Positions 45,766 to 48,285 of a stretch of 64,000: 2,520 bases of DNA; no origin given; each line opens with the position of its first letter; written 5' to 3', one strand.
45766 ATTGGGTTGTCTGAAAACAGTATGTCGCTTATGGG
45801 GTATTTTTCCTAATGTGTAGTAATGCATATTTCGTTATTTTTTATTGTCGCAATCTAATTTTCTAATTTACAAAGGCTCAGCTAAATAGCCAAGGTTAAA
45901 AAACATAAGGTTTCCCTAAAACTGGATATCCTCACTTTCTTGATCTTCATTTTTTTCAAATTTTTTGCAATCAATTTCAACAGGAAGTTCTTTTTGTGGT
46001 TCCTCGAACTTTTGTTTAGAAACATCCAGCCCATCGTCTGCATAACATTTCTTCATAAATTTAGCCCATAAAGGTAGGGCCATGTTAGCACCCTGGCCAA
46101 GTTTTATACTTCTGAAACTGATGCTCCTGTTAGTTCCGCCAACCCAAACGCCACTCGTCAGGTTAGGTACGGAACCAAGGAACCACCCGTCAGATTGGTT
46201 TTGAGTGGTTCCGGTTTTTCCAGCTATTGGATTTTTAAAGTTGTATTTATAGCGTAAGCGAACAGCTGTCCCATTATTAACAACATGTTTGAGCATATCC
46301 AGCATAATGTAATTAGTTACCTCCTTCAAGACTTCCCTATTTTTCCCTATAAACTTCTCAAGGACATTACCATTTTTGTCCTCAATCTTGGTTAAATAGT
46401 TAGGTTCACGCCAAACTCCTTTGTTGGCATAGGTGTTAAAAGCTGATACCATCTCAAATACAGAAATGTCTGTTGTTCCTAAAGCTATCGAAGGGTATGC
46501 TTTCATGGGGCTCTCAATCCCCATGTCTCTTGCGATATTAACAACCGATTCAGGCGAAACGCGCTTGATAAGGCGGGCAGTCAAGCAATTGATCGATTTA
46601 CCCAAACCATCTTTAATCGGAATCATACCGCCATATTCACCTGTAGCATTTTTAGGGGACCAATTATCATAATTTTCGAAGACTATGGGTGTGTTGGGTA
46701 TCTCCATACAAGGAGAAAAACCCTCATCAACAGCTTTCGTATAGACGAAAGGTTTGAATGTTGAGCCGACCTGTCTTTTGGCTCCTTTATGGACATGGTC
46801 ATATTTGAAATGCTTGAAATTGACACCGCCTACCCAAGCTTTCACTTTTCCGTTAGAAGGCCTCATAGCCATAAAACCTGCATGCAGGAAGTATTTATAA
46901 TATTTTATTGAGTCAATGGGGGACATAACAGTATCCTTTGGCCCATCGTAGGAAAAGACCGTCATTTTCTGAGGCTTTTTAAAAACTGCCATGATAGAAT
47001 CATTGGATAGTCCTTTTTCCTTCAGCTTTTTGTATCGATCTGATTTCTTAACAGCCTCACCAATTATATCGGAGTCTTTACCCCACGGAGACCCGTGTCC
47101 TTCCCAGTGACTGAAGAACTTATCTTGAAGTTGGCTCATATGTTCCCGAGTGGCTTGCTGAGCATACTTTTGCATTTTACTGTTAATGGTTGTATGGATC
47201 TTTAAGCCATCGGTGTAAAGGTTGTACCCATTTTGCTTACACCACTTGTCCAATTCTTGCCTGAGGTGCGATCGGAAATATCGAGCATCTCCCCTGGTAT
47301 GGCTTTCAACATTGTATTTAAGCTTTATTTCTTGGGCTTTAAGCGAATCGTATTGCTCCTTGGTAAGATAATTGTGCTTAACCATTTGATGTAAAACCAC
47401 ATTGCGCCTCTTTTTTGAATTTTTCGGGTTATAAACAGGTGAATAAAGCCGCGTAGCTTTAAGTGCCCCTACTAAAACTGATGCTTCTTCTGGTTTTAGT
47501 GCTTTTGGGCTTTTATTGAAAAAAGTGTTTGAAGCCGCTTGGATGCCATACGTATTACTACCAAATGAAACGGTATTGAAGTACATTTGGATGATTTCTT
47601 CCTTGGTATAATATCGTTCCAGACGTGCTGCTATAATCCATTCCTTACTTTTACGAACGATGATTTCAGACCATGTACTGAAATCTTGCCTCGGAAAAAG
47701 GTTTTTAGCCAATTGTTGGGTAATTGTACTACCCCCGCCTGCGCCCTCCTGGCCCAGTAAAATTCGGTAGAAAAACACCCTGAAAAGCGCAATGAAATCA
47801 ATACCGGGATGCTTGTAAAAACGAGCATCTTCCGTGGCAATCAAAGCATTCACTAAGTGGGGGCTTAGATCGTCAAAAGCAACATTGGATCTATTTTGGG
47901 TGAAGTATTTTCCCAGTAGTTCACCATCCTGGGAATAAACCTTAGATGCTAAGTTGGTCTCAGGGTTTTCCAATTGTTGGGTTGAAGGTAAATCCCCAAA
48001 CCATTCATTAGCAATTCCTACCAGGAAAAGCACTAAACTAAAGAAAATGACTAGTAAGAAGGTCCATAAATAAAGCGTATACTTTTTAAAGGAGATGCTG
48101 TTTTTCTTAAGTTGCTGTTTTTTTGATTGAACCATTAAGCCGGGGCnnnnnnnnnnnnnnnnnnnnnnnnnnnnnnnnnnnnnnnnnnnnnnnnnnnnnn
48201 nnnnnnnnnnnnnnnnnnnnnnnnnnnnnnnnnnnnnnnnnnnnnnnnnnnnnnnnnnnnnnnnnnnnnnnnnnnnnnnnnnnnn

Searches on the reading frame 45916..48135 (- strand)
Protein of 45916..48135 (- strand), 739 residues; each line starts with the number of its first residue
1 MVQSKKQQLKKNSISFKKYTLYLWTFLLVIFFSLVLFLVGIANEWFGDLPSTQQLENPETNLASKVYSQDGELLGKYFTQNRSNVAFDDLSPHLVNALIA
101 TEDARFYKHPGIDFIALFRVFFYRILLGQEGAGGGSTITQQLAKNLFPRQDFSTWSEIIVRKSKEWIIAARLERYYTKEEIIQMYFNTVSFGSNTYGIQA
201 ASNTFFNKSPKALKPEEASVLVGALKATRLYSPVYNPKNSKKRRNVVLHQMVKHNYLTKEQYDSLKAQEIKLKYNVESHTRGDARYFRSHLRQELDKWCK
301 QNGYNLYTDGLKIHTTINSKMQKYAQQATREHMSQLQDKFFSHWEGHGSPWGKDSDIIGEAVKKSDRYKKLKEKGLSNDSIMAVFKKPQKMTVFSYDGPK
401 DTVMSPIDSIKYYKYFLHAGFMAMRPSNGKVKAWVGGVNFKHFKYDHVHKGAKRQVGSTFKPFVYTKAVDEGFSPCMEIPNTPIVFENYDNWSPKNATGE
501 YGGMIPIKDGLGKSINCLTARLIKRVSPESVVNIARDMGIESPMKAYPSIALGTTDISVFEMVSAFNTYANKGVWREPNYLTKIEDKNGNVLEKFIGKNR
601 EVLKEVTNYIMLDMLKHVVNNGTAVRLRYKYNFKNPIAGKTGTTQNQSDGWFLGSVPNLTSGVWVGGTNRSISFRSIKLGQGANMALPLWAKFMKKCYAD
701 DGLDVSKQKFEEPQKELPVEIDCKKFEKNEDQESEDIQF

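Call 3: search_protein_families(library=pfam, proteins=[window:45916-48135:-], max_evalue=0.1)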
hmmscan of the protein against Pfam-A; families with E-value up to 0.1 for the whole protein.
window:45916-48135:- (739 aa): 2 families
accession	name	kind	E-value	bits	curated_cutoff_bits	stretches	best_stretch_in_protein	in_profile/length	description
PF00912.28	Transgly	-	3.9e-56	189.7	27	1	71-251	2-177/178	Transglycosylase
PF00905.27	Transpeptidase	-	3.7e-19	69.5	22.1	1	420-660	2-268/299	Penicillin binding protein transpeptidase domain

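Call 4: search_protein_families(library=ncbifam, proteins=[window:45916-48135:-], max_evalue=0.1)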
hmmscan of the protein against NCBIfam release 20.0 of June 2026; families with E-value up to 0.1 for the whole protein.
window:45916-48135:- (739 aa): 15 families
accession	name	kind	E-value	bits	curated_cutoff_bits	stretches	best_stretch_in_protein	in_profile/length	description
TIGR02074.1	PBP_1a_fam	subfamily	4.3e-153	510.9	508.75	1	82-698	2-533/535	PBP1A family penicillin-binding protein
NF051885.1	tranpepglycosPbpC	equivalog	1.9e-108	363.8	900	2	419-703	326-599/632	multimodular transpeptidase-transglycosylase PbpC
NF008643.0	PRK11636.1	equivalog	3.4e-94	316.7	1263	3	40-336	24-310/850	peptidoglycan glycosyltransferase/peptidoglycan DD-transpeptidase MrcA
TIGR02071.1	PBP_1b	equivalog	3e-90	303.4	717.75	2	80-339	145-398/729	penicillin-binding protein 1B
TIGR02073.1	PBP_1c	equivalog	3.4e-86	290.4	494.2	2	59-339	7-270/728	penicillin-binding protein 1C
NF038276.1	strep_PBP2A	exception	2.6e-79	267.3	1100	2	16-328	31-335/716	penicillin-binding protein PBP2A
NF038272.1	strep_PBP1A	exception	1.1e-69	235.4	1075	2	18-324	6-307/658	penicillin-binding protein PBP1A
NF011423.0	PRK14850.1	equivalog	1.4e-69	235.3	1275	2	84-340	159-409/764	penicillin-binding protein 1b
NF007061.0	PRK09506.1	equivalog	3.3e-66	223.7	1120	2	85-338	214-461/825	bifunctional glycosyl transferase/transpeptidase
NF038274.1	strep_PBP1B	exception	1.2e-53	182.6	1225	2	25-279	16-287/745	penicillin-binding protein PBP1B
NF008414.0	PRK11240.1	equivalog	4.2e-45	154.1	1121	2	53-272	32-247/774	peptidoglycan glycosyltransferase PbpC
TIGR02070.1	mono_pep_trsgly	equivalog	1.9e-33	115.8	182.65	1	82-253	55-220/224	monofunctional biosynthetic peptidoglycan transglycosylase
NF010008.0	PRK13481.1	equivalog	8.4e-33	113.8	270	1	79-264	77-262/269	glycosyltransferase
TIGR03423.1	pbp2_mrdA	equivalog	9.9e-14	50.8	455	1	550-647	430-529/593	penicillin-binding protein 2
TIGR02214.1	spoVD_pbp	equivalog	8e-06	24.4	688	1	550-650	400-501/636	stage V sporulation protein D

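Call 33: list_cluster_members(proteins=[P0002, P0001, window:45916-48135:-, P0004])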
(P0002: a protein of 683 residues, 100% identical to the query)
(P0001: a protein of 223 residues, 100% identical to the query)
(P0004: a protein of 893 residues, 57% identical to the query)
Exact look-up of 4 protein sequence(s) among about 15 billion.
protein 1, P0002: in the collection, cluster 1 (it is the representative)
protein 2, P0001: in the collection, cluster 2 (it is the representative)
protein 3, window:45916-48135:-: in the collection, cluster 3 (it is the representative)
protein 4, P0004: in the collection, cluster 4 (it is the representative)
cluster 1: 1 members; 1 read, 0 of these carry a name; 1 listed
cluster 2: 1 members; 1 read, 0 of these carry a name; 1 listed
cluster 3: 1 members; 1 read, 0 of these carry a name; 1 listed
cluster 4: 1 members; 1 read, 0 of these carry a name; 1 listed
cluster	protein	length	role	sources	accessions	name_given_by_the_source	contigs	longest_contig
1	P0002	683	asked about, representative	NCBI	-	-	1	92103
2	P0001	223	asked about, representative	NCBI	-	-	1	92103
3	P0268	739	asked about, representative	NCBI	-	-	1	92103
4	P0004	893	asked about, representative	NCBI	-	-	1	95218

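Call 35: search_solved_structures(query=window:45916-48135:-, max_evalue=1e-20, show_alignments=0)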
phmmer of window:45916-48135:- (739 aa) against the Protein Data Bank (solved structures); distinct sequences matched with E-value up to 1e-20: 18.
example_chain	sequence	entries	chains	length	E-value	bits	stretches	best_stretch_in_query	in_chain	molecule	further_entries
4oon_A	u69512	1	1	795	1.1e-83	284.9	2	53-336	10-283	Penicillin-binding protein 1A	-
5u2g_A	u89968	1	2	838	2e-79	270.8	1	48-353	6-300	Penicillin-binding protein 1A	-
3udf_A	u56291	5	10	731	7.1e-77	262.4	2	65-337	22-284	Penicillin-binding protein 1a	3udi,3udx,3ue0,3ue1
5fgz_A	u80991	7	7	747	1.9e-49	171.7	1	92-336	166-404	Penicillin-binding protein 1B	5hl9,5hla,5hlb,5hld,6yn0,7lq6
3fwl_A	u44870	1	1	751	1.9e-49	171.7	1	92-336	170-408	Penicillin-binding protein 1B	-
3vma_A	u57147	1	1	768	2.1e-49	171.6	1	92-336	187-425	Penicillin-binding protein 1B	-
7u4h_A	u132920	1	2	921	8.1e-47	163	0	79-233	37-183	Penicillin-binding protein 1A (Pbp1a)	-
3zg7_B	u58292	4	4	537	9.8e-44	152.8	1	416-667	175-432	PENICILLIN-BINDING PROTEIN 4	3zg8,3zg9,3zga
3nb6_A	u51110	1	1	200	8.9e-40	139.8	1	70-264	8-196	Penicillin-binding protein 1A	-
2oqo_A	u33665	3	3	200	2.7e-39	138.1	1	70-264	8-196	Penicillin-binding protein 1A (PBP-1a) (PBP1a) | Penicillin-insensitive transglycosylase | Penicillin-binding protein 1A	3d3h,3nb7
7zuh_AAA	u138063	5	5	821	1.6e-38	135.7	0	420-674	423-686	Penicillin-binding protein 1b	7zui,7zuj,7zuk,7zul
2jch_A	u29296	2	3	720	9.2e-38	133.1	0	419-674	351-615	PENICILLIN-BINDING PROTEIN 1B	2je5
3dwk_A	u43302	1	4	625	1.6e-34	122.4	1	62-326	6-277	Penicillin-binding protein 2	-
2olu_A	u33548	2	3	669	2e-34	122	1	62-326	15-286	Penicillin-binding protein 2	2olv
5zzk_A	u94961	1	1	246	6.3e-24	87.4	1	80-267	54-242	Monofunctional glycosyltransferase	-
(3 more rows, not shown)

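Call 37: search_solved_structures(query=window:45916-48135:-, max_evalue=1e-75, show_alignments=3)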
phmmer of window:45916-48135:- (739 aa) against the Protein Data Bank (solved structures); distinct sequences matched with E-value up to 1e-75: 3.
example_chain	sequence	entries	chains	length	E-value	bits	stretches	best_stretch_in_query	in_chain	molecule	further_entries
4oon_A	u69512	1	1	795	1.1e-83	284.9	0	53-336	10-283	Penicillin-binding protein 1A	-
5u2g_A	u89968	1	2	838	2e-79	270.8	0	48-353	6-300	Penicillin-binding protein 1A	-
3udf_A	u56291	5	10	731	7.1e-77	262.4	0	65-337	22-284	Penicillin-binding protein 1a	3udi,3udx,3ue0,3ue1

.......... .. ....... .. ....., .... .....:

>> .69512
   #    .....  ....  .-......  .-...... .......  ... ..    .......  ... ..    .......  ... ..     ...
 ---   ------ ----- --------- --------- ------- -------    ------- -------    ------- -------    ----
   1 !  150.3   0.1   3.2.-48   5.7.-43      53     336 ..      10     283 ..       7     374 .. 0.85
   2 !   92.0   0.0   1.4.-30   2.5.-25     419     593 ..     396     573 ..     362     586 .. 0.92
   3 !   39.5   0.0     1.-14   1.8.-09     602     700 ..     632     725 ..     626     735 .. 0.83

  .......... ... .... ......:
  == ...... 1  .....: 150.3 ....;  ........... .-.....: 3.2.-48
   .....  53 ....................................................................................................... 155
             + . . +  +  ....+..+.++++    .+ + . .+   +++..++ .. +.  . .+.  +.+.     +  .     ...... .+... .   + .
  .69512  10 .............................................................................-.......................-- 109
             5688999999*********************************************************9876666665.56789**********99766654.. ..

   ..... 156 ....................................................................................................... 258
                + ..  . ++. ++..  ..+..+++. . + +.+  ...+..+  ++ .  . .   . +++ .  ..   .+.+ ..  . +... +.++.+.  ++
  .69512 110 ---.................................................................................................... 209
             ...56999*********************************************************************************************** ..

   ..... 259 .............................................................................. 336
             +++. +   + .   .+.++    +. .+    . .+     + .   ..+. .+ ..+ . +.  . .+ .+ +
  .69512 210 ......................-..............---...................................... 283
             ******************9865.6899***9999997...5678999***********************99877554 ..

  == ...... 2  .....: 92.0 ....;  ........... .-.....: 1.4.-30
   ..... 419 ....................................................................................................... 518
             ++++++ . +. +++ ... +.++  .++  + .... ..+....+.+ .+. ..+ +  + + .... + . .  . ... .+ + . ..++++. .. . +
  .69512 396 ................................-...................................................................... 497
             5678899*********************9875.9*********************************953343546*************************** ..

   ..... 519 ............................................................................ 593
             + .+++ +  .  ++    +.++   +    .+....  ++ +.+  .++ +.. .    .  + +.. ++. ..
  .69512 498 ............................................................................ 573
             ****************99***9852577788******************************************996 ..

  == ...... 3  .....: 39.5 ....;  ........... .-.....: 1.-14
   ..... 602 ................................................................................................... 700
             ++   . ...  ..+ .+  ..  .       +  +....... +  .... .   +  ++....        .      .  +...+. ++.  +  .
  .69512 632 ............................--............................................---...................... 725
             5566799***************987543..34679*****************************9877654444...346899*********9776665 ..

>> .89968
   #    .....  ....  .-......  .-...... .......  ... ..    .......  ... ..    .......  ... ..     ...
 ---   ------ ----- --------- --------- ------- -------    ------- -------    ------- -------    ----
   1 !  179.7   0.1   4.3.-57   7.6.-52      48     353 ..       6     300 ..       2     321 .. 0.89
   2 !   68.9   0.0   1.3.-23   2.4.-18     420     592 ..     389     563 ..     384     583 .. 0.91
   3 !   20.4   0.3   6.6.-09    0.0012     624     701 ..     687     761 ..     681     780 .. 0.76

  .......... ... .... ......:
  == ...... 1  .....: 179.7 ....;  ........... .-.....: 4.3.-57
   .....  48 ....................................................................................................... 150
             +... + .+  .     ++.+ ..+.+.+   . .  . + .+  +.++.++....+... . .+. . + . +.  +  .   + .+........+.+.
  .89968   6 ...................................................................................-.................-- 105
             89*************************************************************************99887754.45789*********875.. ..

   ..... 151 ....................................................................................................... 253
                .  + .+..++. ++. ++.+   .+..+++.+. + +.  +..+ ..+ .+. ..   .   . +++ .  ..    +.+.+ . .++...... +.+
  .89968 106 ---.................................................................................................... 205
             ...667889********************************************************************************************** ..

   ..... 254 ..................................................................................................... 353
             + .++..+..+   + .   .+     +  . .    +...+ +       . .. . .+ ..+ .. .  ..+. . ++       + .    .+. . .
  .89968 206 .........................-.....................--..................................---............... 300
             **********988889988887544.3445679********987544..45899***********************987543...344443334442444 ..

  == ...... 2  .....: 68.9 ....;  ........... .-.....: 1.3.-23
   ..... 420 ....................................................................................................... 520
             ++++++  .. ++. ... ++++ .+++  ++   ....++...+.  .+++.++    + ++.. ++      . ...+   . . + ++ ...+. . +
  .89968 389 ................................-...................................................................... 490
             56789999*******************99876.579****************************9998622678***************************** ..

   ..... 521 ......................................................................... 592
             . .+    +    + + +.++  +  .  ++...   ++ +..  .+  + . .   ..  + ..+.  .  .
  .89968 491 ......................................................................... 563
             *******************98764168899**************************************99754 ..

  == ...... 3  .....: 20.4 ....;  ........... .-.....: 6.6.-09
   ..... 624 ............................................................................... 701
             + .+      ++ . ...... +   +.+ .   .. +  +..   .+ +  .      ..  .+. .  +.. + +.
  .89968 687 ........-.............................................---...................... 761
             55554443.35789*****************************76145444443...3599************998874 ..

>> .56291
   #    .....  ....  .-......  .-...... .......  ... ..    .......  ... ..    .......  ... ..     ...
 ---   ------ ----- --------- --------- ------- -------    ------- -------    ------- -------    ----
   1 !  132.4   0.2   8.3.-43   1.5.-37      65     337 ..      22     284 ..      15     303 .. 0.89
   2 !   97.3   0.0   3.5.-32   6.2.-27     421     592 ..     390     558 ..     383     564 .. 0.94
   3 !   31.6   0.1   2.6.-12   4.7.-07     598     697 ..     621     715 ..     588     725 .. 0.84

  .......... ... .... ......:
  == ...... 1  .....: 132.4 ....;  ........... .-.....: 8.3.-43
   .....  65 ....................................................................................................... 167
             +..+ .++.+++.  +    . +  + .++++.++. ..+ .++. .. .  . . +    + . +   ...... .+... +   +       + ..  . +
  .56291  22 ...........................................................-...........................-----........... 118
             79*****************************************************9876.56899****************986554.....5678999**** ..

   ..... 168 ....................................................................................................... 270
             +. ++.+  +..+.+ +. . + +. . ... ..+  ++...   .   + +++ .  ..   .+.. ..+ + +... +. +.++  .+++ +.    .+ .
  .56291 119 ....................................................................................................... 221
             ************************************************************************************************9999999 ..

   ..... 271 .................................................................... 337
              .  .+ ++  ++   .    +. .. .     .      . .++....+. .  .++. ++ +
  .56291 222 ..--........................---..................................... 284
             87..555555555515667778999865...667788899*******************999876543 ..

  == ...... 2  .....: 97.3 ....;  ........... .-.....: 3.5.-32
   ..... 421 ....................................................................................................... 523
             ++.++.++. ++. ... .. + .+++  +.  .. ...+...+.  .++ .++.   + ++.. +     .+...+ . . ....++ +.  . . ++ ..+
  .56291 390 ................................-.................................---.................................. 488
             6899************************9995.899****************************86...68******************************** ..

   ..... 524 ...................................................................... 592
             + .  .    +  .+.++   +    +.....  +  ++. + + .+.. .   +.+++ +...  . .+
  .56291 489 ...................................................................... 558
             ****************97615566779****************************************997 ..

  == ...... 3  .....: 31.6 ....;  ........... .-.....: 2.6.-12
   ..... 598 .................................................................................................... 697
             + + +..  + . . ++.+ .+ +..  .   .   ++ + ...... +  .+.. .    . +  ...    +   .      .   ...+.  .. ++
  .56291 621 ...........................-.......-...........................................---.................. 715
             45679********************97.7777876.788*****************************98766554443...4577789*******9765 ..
